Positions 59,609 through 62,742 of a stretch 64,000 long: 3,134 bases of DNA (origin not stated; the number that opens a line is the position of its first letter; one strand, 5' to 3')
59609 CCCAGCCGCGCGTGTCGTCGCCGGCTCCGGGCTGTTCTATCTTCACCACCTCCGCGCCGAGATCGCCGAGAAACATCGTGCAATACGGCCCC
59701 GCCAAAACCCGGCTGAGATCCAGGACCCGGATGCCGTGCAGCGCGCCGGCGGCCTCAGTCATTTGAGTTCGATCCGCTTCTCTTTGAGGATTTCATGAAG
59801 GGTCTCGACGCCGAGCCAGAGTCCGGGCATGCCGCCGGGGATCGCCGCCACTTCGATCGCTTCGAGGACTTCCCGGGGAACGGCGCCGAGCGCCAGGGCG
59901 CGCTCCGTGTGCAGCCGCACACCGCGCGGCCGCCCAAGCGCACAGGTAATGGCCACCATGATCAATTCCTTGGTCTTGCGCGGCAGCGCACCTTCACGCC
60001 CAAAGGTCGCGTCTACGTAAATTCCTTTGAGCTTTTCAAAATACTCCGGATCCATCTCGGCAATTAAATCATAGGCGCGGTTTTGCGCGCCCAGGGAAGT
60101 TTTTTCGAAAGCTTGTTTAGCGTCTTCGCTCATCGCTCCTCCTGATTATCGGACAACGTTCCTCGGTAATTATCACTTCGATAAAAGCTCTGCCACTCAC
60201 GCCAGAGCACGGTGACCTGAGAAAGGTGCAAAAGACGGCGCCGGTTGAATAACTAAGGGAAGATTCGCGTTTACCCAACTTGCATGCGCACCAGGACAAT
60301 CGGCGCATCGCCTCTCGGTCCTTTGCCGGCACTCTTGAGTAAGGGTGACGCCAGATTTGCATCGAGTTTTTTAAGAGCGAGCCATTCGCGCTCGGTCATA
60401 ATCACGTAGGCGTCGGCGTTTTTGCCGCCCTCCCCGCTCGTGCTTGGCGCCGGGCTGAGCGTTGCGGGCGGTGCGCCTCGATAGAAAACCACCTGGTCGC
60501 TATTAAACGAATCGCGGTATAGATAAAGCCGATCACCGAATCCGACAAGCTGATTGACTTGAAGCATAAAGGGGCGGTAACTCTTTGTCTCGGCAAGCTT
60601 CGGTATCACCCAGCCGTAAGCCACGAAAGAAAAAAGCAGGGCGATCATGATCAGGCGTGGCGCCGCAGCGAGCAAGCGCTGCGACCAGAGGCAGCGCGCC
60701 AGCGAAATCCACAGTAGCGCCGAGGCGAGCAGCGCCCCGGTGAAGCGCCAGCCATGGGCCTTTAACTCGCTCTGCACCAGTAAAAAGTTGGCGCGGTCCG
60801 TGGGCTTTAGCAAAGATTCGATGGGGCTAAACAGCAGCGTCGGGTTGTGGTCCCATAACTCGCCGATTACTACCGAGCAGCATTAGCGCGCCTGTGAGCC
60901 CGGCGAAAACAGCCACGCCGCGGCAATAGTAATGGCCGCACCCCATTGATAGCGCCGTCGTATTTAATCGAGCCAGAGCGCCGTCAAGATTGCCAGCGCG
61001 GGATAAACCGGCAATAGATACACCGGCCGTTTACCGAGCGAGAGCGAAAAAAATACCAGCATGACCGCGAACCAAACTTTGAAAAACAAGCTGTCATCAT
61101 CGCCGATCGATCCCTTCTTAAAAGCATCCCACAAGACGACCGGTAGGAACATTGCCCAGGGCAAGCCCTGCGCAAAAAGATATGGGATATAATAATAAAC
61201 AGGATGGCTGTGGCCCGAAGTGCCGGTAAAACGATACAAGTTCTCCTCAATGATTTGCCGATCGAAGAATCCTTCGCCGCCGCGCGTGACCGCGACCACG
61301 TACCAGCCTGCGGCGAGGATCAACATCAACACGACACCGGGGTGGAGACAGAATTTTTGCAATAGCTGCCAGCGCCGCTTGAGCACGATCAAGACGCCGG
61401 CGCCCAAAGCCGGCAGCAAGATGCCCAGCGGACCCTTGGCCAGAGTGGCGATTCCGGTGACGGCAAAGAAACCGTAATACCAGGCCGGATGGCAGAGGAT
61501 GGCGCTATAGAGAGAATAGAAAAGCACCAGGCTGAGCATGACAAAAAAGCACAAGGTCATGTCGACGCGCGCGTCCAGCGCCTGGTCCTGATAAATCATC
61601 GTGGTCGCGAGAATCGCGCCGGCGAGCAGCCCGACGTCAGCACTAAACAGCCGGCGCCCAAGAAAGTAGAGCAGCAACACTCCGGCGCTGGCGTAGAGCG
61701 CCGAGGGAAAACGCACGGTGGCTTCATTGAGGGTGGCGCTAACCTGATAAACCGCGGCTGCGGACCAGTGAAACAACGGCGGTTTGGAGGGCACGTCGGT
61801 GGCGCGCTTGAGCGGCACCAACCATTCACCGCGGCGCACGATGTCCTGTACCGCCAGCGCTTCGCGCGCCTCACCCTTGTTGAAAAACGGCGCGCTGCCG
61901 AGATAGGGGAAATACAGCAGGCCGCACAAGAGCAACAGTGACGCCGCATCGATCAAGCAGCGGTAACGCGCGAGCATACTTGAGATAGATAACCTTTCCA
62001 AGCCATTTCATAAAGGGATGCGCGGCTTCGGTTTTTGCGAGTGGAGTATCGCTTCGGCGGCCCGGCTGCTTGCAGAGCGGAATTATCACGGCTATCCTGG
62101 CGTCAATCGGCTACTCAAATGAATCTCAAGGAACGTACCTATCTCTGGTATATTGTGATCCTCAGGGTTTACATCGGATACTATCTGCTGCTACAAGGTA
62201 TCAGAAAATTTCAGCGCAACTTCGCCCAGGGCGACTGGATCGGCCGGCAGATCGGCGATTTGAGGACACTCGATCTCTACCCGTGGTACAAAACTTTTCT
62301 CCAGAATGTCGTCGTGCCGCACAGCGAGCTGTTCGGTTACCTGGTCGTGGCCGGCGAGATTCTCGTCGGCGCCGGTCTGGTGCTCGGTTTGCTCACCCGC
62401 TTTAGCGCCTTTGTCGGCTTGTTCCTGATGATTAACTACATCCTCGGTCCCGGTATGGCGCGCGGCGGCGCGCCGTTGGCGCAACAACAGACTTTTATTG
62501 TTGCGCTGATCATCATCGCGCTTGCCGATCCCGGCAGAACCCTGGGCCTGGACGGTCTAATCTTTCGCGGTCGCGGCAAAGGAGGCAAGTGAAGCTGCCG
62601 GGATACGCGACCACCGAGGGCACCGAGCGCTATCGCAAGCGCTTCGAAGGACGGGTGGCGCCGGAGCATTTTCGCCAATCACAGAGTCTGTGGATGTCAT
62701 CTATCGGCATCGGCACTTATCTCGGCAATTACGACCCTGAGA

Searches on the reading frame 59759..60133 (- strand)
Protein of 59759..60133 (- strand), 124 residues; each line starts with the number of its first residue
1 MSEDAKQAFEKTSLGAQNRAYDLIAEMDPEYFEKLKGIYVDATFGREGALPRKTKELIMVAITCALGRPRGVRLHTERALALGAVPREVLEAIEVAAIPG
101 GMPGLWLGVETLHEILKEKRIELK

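Call 67: search_protein_families(library=pfam, proteins=[window:59759-60133:-], max_evalue=0.00001)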
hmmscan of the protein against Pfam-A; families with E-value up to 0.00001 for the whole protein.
window:59759-60133:- (124 aa): 1 family
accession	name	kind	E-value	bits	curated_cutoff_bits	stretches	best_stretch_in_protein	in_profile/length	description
PF02627.25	CMD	-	2.9e-14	53.3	23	1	31-106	3-76/84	Carboxymuconolactone decarboxylase family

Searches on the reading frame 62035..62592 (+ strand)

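Call 67: search_protein_families(library=pfam, proteins=[window:62035-62592:+], max_evalue=0.00001)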
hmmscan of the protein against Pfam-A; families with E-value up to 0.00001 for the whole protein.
window:62035-62592:+ (185 aa): 2 families
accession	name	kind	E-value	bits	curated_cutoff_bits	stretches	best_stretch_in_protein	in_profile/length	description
PF07681.17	DoxX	-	2e-11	44.8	23.6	1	41-135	3-79/85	DoxX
PF04173.18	DoxD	-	2.6e-07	31.1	22.7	1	41-178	3-146/167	TQO small subunit DoxD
